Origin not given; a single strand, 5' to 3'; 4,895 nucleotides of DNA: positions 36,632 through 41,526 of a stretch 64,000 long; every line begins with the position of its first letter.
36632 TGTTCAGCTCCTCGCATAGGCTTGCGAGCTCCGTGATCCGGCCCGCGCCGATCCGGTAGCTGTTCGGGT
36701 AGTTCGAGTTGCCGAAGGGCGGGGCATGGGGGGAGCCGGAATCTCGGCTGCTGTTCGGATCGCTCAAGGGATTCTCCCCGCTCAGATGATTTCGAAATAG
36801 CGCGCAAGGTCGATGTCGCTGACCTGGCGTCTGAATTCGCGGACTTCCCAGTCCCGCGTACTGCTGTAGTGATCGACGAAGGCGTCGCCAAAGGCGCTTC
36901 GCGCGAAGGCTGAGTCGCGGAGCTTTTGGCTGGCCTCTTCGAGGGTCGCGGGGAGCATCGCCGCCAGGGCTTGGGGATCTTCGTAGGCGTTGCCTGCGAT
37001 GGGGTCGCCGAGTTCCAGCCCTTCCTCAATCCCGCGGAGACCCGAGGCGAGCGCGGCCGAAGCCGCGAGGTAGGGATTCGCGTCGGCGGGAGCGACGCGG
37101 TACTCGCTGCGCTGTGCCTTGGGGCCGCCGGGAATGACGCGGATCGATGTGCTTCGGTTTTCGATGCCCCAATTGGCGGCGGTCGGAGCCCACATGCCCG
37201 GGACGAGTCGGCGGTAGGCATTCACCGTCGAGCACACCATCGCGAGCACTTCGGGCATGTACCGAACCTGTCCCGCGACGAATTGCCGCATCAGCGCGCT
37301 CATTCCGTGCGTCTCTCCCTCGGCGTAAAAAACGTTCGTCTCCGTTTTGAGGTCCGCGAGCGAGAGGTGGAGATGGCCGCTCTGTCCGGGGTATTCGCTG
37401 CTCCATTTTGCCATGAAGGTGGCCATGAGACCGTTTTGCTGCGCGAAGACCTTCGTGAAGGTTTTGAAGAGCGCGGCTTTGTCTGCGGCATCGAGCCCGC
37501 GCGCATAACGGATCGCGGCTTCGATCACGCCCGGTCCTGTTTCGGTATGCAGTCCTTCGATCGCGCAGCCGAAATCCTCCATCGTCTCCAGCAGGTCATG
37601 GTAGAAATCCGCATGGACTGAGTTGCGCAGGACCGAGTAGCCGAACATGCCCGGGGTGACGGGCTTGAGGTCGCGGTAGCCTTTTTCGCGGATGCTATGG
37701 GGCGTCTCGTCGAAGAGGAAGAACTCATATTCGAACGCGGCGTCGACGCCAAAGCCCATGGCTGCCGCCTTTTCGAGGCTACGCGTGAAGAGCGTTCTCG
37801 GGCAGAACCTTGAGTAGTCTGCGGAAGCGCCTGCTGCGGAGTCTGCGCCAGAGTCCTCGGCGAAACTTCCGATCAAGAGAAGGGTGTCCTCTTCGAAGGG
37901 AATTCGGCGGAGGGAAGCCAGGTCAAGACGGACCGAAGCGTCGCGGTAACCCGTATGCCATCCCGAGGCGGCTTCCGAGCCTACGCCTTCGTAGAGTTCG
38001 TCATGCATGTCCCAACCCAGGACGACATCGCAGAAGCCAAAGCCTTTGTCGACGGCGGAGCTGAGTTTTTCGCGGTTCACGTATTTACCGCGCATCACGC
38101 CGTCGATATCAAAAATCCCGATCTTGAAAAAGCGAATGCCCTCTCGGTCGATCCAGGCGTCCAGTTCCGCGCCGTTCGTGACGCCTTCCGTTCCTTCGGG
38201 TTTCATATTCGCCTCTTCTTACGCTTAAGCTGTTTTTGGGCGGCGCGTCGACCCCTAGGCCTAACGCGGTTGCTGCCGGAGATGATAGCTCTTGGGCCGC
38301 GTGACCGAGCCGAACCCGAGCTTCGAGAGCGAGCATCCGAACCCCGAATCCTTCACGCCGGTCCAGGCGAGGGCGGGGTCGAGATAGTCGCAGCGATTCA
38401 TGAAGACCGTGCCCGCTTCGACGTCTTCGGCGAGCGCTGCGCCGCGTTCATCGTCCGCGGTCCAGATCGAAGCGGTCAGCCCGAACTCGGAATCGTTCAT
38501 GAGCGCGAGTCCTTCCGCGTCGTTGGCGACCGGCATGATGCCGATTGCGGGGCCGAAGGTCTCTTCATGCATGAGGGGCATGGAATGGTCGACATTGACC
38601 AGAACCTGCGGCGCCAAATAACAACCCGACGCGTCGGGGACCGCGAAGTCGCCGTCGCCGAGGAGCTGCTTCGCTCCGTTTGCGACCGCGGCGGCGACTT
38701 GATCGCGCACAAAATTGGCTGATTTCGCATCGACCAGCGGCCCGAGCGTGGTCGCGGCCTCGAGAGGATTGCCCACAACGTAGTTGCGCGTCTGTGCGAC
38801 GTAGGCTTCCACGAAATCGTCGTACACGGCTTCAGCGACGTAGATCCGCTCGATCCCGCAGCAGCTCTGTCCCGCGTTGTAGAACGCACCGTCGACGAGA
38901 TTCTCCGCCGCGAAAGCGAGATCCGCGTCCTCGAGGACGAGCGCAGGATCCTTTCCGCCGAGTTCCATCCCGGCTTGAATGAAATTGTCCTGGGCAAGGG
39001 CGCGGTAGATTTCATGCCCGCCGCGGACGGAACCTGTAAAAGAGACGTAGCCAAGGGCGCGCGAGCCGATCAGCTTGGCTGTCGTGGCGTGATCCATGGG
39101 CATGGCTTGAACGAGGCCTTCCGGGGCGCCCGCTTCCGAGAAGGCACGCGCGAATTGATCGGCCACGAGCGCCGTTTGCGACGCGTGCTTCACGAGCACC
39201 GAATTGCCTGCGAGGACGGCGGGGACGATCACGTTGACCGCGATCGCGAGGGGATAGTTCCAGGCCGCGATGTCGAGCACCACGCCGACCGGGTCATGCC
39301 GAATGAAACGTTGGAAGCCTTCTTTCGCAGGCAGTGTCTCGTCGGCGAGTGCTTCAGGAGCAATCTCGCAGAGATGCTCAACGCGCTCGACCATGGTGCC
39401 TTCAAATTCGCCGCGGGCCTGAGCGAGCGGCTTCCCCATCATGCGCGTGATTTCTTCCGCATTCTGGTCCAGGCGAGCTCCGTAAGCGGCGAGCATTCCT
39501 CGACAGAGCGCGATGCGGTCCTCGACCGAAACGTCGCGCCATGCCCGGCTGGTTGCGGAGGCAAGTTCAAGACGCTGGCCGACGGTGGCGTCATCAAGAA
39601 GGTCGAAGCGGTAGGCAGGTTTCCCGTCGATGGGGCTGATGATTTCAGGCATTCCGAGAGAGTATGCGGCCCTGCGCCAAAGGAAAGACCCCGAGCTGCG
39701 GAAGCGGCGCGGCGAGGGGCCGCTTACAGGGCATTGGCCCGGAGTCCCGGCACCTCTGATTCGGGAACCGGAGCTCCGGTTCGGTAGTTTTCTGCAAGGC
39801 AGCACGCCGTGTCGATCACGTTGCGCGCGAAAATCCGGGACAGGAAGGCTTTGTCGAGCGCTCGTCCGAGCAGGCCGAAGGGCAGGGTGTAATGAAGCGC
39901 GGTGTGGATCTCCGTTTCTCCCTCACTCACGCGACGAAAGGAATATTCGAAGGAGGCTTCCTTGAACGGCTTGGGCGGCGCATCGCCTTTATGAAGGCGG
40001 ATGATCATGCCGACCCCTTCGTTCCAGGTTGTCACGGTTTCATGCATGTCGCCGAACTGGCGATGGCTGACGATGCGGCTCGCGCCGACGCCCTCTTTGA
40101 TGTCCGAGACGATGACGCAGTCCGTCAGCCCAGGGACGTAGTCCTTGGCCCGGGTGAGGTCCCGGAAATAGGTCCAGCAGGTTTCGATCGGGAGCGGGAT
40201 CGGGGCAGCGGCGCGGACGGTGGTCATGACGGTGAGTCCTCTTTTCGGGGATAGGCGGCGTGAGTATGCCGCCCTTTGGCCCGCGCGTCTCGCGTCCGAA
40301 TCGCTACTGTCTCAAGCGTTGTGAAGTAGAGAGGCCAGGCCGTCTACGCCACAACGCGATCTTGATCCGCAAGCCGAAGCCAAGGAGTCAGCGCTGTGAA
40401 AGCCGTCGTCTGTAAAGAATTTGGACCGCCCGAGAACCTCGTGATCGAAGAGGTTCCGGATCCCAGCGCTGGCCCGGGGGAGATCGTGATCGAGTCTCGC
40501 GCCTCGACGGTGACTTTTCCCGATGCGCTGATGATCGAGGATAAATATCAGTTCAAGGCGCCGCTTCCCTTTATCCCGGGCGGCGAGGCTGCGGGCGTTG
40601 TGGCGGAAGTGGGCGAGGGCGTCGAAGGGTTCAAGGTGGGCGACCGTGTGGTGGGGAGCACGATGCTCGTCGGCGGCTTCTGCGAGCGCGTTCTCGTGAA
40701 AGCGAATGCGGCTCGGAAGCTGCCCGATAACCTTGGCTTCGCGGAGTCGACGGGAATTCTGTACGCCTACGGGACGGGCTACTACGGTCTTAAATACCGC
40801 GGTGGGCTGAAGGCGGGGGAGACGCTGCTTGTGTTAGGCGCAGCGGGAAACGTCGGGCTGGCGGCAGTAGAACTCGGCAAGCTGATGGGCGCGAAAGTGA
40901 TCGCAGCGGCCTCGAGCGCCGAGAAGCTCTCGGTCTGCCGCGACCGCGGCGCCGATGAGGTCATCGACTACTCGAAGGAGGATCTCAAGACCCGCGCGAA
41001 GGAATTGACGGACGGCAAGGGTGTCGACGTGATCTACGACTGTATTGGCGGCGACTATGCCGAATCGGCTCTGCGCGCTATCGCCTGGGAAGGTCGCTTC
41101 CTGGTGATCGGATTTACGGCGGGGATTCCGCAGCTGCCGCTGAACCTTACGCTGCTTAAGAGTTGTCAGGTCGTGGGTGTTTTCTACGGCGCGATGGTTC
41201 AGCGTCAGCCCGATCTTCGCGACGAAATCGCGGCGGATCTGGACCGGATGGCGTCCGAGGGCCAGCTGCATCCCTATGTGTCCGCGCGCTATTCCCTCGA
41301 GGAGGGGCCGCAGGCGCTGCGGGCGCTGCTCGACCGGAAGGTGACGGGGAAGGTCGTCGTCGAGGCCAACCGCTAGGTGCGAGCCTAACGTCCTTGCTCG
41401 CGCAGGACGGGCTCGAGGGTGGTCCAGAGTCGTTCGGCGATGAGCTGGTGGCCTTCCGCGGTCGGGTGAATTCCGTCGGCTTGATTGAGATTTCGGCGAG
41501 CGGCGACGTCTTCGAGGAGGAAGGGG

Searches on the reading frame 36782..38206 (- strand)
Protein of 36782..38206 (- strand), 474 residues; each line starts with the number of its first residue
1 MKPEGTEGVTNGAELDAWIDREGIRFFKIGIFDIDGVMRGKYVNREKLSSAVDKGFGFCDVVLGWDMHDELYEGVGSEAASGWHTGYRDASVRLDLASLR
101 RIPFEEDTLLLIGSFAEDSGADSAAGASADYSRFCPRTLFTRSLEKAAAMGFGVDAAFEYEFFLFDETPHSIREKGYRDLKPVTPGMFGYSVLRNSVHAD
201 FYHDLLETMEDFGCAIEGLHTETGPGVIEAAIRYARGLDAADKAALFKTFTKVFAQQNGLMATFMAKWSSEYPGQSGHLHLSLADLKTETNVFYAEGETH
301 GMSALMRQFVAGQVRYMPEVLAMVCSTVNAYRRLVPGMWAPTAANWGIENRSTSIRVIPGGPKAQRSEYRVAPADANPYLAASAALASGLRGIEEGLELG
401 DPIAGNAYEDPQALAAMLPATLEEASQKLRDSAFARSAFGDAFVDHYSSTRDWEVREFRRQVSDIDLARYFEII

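Call 25: search_protein_families(library=pfam, proteins=[window:36782-38206:-], max_evalue=0.001)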
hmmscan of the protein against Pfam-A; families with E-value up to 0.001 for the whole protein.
window:36782-38206:- (474 aa): 1 family
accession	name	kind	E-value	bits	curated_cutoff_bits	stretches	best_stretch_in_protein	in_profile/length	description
PF00120.29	Gln-synt_C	-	1.7e-95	320.5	24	1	135-470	3-344/344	Glutamine synthetase, catalytic domain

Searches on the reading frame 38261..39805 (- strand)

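Call 25: search_protein_families(library=pfam, proteins=[window:38261-39805:-], max_evalue=0.001)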
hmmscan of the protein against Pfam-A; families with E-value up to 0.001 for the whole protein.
window:38261-39805:- (514 aa): 1 family
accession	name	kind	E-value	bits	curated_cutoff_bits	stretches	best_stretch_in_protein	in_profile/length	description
PF00171.27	Aldedh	-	1.6e-117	393.3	23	1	54-505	10-459/461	Aldehyde dehydrogenase family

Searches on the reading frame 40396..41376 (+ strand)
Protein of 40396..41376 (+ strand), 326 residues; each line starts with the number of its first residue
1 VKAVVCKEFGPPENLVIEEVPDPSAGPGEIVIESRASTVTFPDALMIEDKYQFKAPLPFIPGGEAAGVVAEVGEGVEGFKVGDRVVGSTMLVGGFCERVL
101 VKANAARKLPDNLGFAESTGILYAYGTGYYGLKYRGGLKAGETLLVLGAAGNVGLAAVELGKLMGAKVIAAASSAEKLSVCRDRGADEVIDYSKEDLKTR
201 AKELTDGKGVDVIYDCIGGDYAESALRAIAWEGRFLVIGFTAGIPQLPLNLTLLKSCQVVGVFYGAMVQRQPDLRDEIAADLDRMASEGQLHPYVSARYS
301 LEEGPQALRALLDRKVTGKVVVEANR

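Call 24: search_protein_families(library=pfam, proteins=[window:40396-41376:+], max_evalue=0.001)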
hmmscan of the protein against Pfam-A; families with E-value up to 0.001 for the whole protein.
window:40396-41376:+ (326 aa): 3 families
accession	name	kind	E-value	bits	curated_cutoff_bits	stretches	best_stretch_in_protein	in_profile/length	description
PF00107.32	ADH_zinc_N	-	2.9e-29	102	31.8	1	153-271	2-117/129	Zinc-binding dehydrogenase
PF13602.12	ADH_zinc_N_2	-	6.6e-22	79.3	27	1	185-322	2-134/134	Zinc-binding dehydrogenase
PF08240.17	ADH_N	-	1.1e-15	58.2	23.5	1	26-111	1-104/104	Alcohol dehydrogenase GroES-like domain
